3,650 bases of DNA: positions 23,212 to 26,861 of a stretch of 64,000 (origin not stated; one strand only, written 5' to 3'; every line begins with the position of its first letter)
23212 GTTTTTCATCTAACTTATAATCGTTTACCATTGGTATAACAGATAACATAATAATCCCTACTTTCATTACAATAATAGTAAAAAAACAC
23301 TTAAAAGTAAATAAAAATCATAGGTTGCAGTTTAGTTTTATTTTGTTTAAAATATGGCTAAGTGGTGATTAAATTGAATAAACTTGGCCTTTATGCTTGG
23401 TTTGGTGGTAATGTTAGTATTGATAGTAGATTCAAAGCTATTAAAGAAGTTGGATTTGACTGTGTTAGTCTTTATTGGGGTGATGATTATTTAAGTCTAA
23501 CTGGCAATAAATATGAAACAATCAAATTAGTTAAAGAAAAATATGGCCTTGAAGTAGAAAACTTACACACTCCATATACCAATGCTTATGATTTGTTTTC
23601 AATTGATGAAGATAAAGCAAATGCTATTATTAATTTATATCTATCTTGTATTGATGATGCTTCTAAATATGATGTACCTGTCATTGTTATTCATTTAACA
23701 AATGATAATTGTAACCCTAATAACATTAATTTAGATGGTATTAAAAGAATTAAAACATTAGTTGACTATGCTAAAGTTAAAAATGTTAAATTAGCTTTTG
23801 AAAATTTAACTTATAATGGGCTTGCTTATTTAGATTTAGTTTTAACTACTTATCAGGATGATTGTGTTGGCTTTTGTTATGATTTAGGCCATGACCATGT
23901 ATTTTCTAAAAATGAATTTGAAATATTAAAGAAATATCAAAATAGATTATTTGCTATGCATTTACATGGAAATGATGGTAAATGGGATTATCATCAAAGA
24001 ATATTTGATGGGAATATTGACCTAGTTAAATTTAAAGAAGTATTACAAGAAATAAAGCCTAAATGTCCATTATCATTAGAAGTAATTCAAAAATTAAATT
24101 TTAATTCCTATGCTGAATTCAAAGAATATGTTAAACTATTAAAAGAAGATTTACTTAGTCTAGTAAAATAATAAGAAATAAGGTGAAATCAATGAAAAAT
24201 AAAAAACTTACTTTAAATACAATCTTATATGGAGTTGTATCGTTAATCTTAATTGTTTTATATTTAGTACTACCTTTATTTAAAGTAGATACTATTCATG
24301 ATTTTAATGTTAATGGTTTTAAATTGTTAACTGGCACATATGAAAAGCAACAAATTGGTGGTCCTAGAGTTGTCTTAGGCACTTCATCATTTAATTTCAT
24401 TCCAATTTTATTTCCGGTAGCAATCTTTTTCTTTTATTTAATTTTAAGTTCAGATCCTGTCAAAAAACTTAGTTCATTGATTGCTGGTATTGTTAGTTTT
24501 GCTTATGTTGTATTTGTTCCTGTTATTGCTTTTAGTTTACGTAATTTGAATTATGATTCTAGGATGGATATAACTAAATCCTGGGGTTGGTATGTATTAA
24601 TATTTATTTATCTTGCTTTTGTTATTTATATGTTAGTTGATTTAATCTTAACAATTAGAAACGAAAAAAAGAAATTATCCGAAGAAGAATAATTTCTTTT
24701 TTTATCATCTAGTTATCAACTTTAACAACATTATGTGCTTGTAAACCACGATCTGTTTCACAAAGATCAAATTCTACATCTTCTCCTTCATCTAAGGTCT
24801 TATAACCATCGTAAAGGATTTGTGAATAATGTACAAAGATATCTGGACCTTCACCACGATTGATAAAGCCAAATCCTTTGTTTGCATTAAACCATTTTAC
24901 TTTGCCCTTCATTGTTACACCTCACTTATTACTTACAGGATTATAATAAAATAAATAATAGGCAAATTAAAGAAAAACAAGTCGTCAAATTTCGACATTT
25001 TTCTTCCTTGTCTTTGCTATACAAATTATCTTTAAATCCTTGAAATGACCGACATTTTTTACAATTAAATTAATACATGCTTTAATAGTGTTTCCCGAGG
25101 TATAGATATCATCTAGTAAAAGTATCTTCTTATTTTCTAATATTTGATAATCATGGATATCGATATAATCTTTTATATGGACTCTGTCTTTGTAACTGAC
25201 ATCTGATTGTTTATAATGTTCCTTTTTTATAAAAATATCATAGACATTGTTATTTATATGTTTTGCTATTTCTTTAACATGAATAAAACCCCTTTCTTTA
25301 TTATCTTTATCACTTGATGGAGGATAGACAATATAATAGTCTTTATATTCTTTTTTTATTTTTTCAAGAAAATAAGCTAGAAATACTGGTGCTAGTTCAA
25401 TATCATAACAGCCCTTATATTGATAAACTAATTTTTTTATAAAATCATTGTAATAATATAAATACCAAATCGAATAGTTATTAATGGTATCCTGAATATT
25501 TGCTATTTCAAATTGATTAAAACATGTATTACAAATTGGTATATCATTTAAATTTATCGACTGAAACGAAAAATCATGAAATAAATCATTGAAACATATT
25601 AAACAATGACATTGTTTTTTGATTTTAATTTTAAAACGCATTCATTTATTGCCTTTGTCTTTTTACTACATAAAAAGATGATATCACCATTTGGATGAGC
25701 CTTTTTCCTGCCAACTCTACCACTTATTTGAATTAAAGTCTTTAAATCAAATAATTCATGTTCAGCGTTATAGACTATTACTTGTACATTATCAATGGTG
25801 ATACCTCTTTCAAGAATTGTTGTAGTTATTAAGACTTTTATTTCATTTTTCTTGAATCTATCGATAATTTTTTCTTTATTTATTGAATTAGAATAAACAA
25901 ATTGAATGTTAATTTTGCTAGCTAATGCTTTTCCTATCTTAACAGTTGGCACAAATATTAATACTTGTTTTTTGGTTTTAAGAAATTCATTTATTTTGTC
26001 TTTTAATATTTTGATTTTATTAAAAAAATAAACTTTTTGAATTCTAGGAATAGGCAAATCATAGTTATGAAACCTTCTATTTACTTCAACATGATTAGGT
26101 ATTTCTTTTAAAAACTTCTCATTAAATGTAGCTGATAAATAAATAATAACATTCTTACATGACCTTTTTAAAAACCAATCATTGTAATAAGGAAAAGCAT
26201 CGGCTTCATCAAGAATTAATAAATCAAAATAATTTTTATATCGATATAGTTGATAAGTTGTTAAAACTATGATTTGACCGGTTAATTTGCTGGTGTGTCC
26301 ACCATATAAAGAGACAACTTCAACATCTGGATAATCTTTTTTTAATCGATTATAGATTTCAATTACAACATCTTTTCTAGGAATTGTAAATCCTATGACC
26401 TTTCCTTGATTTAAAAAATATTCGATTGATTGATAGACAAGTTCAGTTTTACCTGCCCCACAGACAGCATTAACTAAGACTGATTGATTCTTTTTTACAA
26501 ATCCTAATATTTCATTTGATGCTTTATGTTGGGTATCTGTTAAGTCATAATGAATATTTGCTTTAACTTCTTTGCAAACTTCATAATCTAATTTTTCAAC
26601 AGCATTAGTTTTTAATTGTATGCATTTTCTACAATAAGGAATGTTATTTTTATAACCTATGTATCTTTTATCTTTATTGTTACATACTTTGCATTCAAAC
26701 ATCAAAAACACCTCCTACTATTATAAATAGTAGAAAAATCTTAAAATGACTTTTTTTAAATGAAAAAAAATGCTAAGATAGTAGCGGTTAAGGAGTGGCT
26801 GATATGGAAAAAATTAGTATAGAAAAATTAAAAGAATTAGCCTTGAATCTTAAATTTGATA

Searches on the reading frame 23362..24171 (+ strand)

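Call 64: search_protein_families(library=pfam, proteins=[window:23362-24171:+], max_evalue=0.00001)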
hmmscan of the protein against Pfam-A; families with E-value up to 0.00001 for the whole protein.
window:23362-24171:+ (269 aa): 1 family
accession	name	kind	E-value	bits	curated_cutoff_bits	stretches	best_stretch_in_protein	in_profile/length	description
PF01261.30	AP_endonuc_2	-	2e-24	87.1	31.1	1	24-244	1-232/249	Xylose isomerase-like TIM barrel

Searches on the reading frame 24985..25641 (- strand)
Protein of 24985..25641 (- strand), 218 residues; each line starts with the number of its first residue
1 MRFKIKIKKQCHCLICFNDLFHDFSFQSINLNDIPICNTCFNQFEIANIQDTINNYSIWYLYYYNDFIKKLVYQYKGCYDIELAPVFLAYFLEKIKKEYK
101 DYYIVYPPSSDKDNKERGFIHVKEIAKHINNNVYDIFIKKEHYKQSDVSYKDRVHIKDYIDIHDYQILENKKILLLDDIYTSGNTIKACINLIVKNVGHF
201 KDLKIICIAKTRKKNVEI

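Call 64: search_protein_families(library=pfam, proteins=[window:24985-25641:-], max_evalue=0.00001)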
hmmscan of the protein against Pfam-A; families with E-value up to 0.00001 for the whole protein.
window:24985-25641:- (218 aa): 1 family
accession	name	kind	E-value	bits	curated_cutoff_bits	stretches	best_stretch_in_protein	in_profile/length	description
PF00156.33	Pribosyltran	-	1.4e-07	31.4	26.3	1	117-213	39-128/158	Phosphoribosyl transferase domain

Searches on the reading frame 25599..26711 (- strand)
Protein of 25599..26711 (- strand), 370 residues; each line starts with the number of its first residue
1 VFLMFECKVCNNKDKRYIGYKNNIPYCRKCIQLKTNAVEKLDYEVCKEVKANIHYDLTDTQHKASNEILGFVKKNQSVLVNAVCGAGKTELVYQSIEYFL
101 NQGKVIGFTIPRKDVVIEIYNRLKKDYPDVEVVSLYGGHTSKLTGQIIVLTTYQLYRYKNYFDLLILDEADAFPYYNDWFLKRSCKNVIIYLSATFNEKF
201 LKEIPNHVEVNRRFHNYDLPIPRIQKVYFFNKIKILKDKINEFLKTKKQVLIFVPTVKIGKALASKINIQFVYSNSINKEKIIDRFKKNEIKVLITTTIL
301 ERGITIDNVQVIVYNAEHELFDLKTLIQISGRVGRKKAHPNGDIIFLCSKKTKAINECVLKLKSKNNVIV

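Call 64: search_protein_families(library=pfam, proteins=[window:25599-26711:-], max_evalue=0.00001)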
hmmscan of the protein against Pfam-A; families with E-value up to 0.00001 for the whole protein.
window:25599-26711:- (370 aa): 3 families
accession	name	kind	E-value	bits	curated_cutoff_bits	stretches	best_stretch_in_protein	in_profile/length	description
PF00271.37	Helicase_C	-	1.2e-16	61.4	23.5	1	232-336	2-109/110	Helicase conserved C-terminal domain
PF04851.21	ResIII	-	4.4e-13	49.9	22.5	1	55-197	2-163/164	Type III restriction enzyme, res subunit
PF00270.35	DEAD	-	5.1e-13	49.5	26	1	58-202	1-165/167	DEAD/DEAH box helicase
